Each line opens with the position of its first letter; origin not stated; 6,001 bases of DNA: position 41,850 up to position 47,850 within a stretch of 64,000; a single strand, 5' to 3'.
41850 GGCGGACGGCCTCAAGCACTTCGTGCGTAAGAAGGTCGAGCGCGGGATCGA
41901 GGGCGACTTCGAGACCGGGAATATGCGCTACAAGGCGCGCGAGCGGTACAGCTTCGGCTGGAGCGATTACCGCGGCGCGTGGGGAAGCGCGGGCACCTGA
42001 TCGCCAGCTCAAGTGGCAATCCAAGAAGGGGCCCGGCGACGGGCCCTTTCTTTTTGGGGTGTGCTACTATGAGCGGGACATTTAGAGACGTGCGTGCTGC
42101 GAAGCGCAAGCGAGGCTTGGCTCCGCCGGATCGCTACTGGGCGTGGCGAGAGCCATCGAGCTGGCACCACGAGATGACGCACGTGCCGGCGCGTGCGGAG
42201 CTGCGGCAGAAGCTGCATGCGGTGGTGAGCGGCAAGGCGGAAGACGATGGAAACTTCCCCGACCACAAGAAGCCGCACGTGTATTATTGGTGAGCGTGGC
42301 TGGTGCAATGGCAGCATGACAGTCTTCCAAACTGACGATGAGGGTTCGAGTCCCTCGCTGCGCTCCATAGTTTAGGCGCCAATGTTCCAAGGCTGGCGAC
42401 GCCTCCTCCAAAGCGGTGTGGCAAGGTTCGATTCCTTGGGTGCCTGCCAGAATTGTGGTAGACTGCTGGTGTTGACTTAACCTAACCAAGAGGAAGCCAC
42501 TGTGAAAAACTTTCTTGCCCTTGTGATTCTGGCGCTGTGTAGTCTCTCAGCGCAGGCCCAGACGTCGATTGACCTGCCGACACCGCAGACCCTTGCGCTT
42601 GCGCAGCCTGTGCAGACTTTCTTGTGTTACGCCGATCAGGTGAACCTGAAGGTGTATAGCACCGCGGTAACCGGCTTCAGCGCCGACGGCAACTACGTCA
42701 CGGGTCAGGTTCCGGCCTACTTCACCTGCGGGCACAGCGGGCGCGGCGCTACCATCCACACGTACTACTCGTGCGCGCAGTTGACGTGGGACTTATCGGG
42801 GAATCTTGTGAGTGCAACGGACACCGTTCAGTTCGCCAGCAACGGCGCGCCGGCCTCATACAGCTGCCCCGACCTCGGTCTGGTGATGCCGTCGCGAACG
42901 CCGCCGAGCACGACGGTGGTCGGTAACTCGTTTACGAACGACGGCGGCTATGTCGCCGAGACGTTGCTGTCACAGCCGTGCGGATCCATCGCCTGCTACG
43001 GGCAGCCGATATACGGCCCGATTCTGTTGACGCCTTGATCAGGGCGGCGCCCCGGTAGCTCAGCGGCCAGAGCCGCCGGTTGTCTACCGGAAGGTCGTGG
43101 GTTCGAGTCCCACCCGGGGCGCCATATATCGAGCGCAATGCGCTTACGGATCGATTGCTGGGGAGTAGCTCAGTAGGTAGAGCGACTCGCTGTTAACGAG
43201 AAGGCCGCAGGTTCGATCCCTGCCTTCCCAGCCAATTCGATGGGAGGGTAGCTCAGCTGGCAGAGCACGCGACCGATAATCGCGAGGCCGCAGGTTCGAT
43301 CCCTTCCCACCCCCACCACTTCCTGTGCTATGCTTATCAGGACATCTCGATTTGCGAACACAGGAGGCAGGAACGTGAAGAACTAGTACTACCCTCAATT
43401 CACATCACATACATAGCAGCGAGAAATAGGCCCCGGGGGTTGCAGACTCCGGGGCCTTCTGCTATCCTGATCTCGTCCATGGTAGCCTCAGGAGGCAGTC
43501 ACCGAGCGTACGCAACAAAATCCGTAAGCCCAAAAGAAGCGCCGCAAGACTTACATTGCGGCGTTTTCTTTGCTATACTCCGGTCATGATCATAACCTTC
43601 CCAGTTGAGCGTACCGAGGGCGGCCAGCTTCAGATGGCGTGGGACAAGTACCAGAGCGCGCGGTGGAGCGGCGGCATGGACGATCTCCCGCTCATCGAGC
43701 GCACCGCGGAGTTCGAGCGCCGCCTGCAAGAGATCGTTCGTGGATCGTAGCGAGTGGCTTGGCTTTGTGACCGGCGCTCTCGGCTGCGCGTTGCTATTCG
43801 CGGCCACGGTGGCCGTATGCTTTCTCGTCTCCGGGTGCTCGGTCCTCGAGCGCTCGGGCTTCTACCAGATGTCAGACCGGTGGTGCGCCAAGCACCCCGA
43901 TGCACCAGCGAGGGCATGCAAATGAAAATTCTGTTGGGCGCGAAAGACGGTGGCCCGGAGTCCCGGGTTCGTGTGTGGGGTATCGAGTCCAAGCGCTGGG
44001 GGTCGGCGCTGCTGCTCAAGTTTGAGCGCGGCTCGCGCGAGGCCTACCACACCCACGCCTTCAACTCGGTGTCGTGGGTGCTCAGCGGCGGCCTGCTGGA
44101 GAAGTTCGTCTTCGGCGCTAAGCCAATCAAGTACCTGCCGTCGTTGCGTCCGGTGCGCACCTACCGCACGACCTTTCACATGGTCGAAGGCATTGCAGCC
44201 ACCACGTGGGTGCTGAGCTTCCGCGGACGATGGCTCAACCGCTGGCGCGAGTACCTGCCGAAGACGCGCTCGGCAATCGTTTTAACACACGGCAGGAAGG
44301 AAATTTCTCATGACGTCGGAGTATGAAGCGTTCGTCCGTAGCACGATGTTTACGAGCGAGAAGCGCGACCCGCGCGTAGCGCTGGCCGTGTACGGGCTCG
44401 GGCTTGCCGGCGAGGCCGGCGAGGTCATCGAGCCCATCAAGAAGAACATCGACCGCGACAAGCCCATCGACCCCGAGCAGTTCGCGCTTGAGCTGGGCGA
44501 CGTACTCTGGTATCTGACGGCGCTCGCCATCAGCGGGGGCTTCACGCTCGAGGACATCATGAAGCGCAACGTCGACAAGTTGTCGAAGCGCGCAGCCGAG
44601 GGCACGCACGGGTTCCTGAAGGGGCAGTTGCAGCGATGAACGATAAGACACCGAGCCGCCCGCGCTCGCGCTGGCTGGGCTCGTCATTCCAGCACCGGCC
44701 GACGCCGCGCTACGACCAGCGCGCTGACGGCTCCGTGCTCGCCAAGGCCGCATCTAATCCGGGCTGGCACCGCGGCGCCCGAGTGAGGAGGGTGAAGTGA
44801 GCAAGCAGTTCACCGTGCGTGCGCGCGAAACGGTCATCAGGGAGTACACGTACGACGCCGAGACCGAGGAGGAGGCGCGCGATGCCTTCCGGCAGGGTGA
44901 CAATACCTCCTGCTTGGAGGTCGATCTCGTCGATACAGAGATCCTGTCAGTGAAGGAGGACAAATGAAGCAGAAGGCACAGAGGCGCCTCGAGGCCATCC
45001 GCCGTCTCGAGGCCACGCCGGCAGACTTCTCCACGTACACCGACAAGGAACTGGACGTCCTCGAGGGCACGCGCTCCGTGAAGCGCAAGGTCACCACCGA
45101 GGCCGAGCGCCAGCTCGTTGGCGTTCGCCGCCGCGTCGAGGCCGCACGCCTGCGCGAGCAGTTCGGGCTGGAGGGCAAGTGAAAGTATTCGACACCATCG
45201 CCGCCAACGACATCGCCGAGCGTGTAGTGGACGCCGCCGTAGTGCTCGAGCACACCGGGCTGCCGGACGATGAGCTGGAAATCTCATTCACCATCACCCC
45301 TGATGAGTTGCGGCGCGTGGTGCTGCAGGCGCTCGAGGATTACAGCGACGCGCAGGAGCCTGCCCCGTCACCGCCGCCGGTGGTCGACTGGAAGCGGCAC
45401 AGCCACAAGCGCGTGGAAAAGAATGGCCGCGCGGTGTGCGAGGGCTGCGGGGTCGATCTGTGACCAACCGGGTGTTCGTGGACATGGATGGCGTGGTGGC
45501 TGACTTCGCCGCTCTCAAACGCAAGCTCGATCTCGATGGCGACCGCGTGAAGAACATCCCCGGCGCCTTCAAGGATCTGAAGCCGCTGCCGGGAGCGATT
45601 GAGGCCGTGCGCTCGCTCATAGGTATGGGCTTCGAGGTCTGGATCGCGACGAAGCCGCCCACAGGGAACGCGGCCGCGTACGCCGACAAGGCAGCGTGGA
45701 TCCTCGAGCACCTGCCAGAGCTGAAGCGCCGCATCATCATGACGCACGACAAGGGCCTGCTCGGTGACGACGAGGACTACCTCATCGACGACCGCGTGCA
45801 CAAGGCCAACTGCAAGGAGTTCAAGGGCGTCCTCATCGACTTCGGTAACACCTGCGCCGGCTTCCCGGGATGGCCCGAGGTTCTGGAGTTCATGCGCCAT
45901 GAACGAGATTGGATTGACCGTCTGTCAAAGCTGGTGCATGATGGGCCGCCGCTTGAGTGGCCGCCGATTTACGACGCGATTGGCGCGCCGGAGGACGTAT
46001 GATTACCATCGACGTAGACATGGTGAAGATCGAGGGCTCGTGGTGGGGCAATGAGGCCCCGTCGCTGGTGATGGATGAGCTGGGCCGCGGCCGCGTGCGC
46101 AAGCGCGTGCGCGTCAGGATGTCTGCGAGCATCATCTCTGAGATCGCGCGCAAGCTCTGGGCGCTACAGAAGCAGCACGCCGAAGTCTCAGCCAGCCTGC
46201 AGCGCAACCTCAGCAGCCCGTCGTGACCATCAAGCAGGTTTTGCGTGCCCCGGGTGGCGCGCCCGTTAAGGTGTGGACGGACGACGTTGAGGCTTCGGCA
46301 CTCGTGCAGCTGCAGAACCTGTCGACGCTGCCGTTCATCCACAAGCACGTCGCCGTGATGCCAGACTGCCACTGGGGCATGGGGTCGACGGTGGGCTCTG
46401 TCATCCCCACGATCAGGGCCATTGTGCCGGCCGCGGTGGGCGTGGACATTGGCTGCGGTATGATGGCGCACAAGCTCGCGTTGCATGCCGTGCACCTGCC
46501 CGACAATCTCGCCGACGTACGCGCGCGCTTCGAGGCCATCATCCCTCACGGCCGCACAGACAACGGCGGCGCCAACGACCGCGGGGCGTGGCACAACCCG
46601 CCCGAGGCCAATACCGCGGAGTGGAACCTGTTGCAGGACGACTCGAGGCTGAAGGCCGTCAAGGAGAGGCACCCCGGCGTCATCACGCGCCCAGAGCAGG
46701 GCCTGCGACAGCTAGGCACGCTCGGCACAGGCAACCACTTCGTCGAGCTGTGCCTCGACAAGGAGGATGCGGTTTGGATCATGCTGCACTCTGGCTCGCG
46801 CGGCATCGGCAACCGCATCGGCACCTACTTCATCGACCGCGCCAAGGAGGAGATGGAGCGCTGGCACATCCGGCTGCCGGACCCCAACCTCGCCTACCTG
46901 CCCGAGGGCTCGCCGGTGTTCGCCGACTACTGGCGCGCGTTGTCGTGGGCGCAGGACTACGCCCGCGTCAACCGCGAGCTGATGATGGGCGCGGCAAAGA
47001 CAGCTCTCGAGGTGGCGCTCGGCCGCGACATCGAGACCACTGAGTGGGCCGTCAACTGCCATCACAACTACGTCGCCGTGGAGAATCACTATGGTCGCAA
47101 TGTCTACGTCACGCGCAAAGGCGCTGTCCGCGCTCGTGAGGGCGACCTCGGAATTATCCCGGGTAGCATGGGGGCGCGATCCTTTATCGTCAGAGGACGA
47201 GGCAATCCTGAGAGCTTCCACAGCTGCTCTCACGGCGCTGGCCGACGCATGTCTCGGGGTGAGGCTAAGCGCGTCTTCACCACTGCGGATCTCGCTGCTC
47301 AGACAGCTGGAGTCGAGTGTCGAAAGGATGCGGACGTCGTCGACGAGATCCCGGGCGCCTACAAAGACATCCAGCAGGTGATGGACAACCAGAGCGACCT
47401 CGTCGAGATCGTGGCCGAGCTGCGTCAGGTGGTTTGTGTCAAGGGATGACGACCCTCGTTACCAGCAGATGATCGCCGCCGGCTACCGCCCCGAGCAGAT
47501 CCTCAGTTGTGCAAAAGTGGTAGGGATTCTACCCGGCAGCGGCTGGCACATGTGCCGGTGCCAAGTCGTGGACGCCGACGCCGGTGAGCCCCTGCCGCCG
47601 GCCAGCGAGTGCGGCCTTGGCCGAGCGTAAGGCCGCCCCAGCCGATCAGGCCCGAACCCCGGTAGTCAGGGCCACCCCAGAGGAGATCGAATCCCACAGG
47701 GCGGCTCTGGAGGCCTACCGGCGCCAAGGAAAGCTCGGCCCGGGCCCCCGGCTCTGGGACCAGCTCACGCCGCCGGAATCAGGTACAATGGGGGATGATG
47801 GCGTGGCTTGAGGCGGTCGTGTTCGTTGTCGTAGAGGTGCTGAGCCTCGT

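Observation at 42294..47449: tRNA cluster linked to an RtcB RNA ligase operon, a candidate tRNA-repair counter-defence module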

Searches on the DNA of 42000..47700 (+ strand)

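Call 6: search_dna_similar(query=window:42000-47700:+, collection=phages, mode=near, max_rows=25)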
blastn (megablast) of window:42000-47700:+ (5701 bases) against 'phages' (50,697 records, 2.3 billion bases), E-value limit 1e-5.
No match.

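Call 32: search_rna_families(sources=[L103, L105, L001, L005, L009, L013, L020, L021, L024], threshold=gathering)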
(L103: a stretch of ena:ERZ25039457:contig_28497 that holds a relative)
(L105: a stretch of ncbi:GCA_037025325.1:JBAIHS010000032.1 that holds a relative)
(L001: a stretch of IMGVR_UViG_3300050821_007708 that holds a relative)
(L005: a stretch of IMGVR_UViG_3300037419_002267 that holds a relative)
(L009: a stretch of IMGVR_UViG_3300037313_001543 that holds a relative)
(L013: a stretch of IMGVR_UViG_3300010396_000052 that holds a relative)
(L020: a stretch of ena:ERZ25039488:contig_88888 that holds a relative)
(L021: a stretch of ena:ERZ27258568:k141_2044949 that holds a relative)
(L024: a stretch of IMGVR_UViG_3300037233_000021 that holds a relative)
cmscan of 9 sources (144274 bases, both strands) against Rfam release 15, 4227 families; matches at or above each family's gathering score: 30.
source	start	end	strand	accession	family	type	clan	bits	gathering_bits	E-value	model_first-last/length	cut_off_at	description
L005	12590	12661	-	RF00005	tRNA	Gene; tRNA;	CL00001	70.9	29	4e-13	1-71/71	no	tRNA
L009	56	129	+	RF00005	tRNA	Gene; tRNA;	CL00001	70.7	29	4.6e-13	1-71/71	no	tRNA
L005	5546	5619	+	RF00005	tRNA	Gene; tRNA;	CL00001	69.7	29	8.6e-13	1-71/71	no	tRNA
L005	5701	5774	+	RF00005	tRNA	Gene; tRNA;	CL00001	68.2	29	2.2e-12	1-71/71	no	tRNA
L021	9527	9600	+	RF00005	tRNA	Gene; tRNA;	CL00001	67.4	29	3.6e-12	1-71/71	no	tRNA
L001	584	656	+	RF00005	tRNA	Gene; tRNA;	CL00001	64.5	29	2.2e-11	1-71/71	no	tRNA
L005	5627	5697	+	RF00005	tRNA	Gene; tRNA;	CL00001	62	29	1.1e-10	1-71/71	no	tRNA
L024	11019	11093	+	RF00005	tRNA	Gene; tRNA;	CL00001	61.3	29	1.7e-10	1-71/71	no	tRNA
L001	2438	2511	-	RF00005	tRNA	Gene; tRNA;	CL00001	58.3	29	1.1e-09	1-71/71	no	tRNA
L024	11770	11841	+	RF00005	tRNA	Gene; tRNA;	CL00001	58.1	29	1.4e-09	1-71/71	no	tRNA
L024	11109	11179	+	RF00005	tRNA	Gene; tRNA;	CL00001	57.3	29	2.1e-09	1-71/71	no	tRNA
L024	11617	11688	+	RF00005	tRNA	Gene; tRNA;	CL00001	56.9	29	2.8e-09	1-71/71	no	tRNA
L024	11191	11262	+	RF00005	tRNA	Gene; tRNA;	CL00001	56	29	5e-09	1-71/71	no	tRNA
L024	11265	11335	+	RF00005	tRNA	Gene; tRNA;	CL00001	55.9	29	5.3e-09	1-71/71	no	tRNA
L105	1148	1219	+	RF00005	tRNA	Gene; tRNA;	CL00001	55.5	29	6.7e-09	1-71/71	no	tRNA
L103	95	167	+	RF00005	tRNA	Gene; tRNA;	CL00001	54.2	29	1.6e-08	1-71/71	no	tRNA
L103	781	853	+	RF00005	tRNA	Gene; tRNA;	CL00001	52.3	29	5.1e-08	1-71/71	no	tRNA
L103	2368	2439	+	RF00005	tRNA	Gene; tRNA;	CL00001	52.3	29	5.2e-08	1-71/71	no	tRNA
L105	3867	3939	+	RF00005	tRNA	Gene; tRNA;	CL00001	51.4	29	9.2e-08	1-71/71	no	tRNA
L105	1052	1124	+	RF00005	tRNA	Gene; tRNA;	CL00001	47.9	29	8.3e-07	1-71/71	no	tRNA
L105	483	554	+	RF00005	tRNA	Gene; tRNA;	CL00001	47.8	29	8.8e-07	1-71/71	no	tRNA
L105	564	636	+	RF00005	tRNA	Gene; tRNA;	CL00001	46.3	29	2.4e-06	1-71/71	no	tRNA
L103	529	609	+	RF00005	tRNA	Gene; tRNA;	CL00001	45.2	29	4.6e-06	1-71/71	no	tRNA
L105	112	192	+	RF00005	tRNA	Gene; tRNA;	CL00001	45.2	29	4.6e-06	1-71/71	no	tRNA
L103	2288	2360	+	RF00005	tRNA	Gene; tRNA;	CL00001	44.3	29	8.5e-06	1-71/71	no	tRNA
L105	875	949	+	RF00005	tRNA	Gene; tRNA;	CL00001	42.1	29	3.4e-05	1-71/71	no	tRNA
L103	4684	4756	+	RF00005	tRNA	Gene; tRNA;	CL00001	41.7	29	4.3e-05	1-71/71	no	tRNA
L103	1948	2017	+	RF00005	tRNA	Gene; tRNA;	CL00001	39.6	29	0.00017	1-71/71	no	tRNA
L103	2027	2100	+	RF00005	tRNA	Gene; tRNA;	CL00001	38.7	29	0.00029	1-71/71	no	tRNA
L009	1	54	+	RF00005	tRNA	Gene; tRNA;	CL00001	36.9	29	0.00094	18-71/71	5'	tRNA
